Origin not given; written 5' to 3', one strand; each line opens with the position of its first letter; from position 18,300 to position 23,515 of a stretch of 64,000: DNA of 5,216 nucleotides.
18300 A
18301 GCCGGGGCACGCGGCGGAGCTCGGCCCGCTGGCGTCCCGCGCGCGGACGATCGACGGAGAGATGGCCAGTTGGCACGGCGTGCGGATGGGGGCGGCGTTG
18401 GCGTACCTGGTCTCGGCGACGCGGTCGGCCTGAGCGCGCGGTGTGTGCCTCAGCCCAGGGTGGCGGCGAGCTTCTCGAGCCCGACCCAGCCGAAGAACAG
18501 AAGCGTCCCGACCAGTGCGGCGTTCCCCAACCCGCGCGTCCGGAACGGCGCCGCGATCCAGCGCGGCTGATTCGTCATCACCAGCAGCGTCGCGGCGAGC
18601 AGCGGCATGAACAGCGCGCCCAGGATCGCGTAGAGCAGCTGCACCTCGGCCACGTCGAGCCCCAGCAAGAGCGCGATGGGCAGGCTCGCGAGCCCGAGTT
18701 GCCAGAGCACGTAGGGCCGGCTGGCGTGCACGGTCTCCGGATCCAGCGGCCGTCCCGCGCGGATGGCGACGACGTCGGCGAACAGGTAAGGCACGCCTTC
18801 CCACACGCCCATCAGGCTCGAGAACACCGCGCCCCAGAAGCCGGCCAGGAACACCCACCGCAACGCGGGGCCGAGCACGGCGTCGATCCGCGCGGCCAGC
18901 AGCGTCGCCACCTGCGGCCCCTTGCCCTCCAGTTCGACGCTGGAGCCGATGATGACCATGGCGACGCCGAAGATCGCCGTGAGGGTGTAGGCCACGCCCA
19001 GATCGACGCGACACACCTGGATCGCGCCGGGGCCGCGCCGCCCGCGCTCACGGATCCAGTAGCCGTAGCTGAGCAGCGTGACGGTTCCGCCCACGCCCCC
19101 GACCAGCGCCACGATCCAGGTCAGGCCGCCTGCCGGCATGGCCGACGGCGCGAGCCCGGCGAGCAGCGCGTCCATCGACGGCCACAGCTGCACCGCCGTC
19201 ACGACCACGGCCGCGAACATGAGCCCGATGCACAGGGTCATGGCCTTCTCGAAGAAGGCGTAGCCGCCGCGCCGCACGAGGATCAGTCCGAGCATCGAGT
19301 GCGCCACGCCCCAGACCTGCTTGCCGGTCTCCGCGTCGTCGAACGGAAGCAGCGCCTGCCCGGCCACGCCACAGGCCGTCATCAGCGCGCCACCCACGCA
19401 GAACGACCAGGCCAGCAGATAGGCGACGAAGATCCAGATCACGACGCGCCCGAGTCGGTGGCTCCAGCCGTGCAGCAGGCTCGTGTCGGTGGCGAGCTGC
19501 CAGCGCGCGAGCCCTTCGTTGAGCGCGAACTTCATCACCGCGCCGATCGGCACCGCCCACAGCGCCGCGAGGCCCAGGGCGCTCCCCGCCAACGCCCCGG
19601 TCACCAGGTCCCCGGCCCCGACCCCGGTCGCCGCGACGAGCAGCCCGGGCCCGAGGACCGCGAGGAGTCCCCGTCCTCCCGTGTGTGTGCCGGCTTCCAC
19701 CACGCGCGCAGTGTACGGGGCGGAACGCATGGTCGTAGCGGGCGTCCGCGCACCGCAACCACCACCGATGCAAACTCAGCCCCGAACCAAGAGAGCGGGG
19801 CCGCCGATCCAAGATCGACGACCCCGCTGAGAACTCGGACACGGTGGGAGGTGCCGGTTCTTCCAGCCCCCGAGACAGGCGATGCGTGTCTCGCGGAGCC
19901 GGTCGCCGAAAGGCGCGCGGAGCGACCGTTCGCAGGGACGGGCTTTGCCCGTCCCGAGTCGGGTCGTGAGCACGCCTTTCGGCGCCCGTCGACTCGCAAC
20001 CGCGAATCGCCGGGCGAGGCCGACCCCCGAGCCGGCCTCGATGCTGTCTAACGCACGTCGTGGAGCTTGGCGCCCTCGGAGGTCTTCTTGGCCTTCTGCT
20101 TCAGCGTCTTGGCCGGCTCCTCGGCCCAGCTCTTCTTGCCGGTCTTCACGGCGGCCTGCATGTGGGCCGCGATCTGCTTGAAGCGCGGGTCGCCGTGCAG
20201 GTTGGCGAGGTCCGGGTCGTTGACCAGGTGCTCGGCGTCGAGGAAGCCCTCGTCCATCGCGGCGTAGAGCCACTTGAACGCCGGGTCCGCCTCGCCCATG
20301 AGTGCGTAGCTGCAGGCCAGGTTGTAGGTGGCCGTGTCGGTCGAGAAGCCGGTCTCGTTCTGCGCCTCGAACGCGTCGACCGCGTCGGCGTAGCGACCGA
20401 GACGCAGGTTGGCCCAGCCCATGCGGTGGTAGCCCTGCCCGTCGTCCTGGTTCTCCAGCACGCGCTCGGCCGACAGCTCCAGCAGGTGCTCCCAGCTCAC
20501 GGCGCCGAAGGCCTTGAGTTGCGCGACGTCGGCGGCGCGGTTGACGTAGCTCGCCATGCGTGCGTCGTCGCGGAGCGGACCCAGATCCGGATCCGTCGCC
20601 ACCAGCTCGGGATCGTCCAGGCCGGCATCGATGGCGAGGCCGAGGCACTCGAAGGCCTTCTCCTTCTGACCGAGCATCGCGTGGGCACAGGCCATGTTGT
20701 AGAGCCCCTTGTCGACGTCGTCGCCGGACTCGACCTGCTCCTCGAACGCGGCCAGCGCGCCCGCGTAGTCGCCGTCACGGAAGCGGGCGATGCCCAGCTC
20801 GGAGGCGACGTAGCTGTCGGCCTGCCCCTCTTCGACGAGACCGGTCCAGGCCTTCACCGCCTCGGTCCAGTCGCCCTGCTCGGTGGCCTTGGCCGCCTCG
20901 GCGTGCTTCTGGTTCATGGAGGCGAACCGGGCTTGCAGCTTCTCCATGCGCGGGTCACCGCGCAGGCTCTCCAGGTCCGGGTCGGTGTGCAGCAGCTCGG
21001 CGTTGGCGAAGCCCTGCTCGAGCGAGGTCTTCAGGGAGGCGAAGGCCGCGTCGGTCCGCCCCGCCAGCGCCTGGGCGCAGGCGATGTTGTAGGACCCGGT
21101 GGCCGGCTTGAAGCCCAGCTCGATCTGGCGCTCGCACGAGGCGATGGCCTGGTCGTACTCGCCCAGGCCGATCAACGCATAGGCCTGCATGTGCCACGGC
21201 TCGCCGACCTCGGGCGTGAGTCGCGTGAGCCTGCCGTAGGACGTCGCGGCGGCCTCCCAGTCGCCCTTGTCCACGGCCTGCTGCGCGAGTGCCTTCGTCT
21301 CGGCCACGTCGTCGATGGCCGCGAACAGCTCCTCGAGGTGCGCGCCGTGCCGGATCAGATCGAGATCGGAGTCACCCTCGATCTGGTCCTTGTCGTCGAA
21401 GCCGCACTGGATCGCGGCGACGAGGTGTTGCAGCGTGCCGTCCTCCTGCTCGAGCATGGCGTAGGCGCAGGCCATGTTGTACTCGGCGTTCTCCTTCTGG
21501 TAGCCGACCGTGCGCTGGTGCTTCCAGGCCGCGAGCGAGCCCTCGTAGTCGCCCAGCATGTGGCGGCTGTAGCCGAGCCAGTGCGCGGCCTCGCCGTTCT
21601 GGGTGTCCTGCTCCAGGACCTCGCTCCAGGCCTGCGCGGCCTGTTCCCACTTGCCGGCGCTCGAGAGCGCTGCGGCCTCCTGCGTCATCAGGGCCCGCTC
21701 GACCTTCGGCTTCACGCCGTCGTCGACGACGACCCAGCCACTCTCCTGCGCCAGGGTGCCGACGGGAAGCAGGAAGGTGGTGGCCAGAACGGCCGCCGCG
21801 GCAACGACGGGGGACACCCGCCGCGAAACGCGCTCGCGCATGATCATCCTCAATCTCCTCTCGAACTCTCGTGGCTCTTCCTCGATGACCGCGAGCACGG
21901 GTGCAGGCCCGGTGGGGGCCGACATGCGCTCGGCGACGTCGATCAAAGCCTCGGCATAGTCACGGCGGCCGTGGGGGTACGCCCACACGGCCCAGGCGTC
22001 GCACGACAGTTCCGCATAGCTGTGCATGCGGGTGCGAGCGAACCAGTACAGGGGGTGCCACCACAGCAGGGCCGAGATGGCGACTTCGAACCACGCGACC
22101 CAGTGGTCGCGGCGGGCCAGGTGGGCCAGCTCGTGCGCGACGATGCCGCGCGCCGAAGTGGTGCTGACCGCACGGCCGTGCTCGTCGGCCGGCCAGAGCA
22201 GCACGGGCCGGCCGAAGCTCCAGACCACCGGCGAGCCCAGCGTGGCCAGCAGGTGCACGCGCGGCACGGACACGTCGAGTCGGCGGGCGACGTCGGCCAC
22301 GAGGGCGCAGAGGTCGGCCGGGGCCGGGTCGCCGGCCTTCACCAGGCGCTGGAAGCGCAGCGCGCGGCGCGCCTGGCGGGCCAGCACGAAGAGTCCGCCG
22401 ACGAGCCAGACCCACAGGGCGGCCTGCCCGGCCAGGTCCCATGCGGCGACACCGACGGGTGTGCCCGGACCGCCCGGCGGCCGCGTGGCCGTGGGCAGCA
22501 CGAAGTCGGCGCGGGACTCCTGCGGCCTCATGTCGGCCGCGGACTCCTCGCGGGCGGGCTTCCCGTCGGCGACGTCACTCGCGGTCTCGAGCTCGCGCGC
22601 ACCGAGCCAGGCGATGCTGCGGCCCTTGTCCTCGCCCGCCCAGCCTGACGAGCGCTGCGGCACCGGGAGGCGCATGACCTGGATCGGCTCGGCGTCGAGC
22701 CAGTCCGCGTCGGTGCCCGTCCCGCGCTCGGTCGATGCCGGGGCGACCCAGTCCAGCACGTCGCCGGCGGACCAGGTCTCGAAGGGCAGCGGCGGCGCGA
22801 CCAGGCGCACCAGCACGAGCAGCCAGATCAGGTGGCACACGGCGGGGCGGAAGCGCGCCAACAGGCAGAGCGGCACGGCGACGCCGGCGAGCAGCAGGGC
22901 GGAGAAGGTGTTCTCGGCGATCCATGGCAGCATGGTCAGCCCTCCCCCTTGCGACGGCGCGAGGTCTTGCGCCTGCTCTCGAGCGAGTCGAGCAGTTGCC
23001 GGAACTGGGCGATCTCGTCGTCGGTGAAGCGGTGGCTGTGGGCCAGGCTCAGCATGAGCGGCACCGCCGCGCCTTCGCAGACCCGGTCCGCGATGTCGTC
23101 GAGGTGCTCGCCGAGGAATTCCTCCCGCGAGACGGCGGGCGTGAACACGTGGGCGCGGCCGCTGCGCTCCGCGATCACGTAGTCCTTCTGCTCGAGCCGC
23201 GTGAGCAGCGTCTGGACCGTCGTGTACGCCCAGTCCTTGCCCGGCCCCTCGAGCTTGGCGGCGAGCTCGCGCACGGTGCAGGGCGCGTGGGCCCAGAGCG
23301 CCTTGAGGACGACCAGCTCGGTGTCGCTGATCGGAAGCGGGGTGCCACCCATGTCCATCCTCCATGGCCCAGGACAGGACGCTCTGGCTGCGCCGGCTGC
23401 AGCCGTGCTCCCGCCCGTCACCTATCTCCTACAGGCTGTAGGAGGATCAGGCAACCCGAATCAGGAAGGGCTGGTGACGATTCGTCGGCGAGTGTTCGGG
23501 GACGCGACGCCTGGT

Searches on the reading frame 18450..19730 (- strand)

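Call 58: search_protein_families(library=pfam, proteins=[window:18450-19730:-], max_evalue=0.001)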
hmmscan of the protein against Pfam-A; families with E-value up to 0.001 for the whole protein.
window:18450-19730:- (426 aa): 1 family
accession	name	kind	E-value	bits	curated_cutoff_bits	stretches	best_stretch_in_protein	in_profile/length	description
PF01566.24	Nramp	-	2.7e-20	73.2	29.8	1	44-389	3-347/357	Natural resistance-associated macrophage protein-like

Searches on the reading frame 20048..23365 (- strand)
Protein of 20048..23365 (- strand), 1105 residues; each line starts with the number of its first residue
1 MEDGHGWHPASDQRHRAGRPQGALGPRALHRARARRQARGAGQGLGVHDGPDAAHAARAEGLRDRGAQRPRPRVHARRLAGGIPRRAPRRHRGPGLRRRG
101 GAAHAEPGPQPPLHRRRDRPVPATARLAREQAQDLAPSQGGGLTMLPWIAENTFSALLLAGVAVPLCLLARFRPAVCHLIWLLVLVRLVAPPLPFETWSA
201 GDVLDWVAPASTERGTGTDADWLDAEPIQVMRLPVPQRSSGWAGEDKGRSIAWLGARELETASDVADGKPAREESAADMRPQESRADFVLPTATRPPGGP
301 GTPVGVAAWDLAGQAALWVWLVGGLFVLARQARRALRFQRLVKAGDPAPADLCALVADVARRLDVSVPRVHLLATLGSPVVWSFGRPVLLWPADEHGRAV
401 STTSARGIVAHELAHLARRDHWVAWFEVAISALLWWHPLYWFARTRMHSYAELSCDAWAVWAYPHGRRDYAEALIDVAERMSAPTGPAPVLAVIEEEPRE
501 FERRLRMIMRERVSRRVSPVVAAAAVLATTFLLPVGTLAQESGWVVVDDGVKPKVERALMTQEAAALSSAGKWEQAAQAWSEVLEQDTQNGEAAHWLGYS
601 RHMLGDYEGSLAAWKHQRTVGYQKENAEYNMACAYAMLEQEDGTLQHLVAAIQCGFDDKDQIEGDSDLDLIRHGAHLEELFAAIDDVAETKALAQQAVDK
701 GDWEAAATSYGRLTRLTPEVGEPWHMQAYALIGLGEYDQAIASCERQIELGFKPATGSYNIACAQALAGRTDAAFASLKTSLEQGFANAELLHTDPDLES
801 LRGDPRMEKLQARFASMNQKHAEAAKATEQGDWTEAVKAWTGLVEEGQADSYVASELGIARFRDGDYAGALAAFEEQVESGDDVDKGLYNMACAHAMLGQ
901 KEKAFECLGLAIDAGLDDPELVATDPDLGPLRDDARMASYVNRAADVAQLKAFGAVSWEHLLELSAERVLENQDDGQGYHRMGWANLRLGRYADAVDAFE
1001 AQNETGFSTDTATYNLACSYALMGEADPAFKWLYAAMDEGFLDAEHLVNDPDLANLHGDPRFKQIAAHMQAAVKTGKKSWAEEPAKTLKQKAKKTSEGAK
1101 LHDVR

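Call 58: search_protein_families(library=pfam, proteins=[window:20048-23365:-], max_evalue=0.001)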
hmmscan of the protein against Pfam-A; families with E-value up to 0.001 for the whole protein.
window:20048-23365:- (1105 aa): 13 families
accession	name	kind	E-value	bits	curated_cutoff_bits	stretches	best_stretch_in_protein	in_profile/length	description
PF05569.17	Peptidase_M56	-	1.4e-28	100.4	31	1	304-508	90-296/296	BlaR1 peptidase M56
PF07719.23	TPR_2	-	1.8e-15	56.1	27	0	978-1000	3-25/34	Tetratricopeptide repeat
PF00515.34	TPR_1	-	1.6e-10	40.7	27.8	0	887-912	3-28/34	Tetratricopeptide repeat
PF22316.2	ABhydrolase-like_N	-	1.4e-09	38.2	27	0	1008-1067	33-96/106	A/B hydrolase-like, N-terminal domain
PF13181.12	TPR_8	-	2.8e-07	30.6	25.7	0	723-750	3-30/34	Tetratricopeptide repeat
PF13432.12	TPR_16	-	1.1e-06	29.3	32.7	1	692-746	2-56/65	Tetratricopeptide repeat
PF13414.12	TPR_11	-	1.8e-06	28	26.8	0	569-605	6-42/42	TPR repeat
PF14559.12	TPR_19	-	4.4e-06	27.4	25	0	863-921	3-61/68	Tetratricopeptide repeat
PF13174.12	TPR_6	-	1.4e-05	25.9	26.3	0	981-1000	5-24/33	Tetratricopeptide repeat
PF13424.12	TPR_12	-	1.8e-05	25.3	30.1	0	854-913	6-73/77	Tetratricopeptide repeat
PF13431.12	TPR_17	-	6.7e-05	23.3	24.4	0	582-610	4-32/34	Tetratricopeptide repeat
PF23914.1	TPR_CcmH_CycH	-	0.00021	21.6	42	0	568-616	98-146/158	Cytochrome c-type biogenesis protein H TPR domain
PF13428.12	TPR_14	-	0.00043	21.1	23.5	0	689-729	3-43/44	Tetratricopeptide repeat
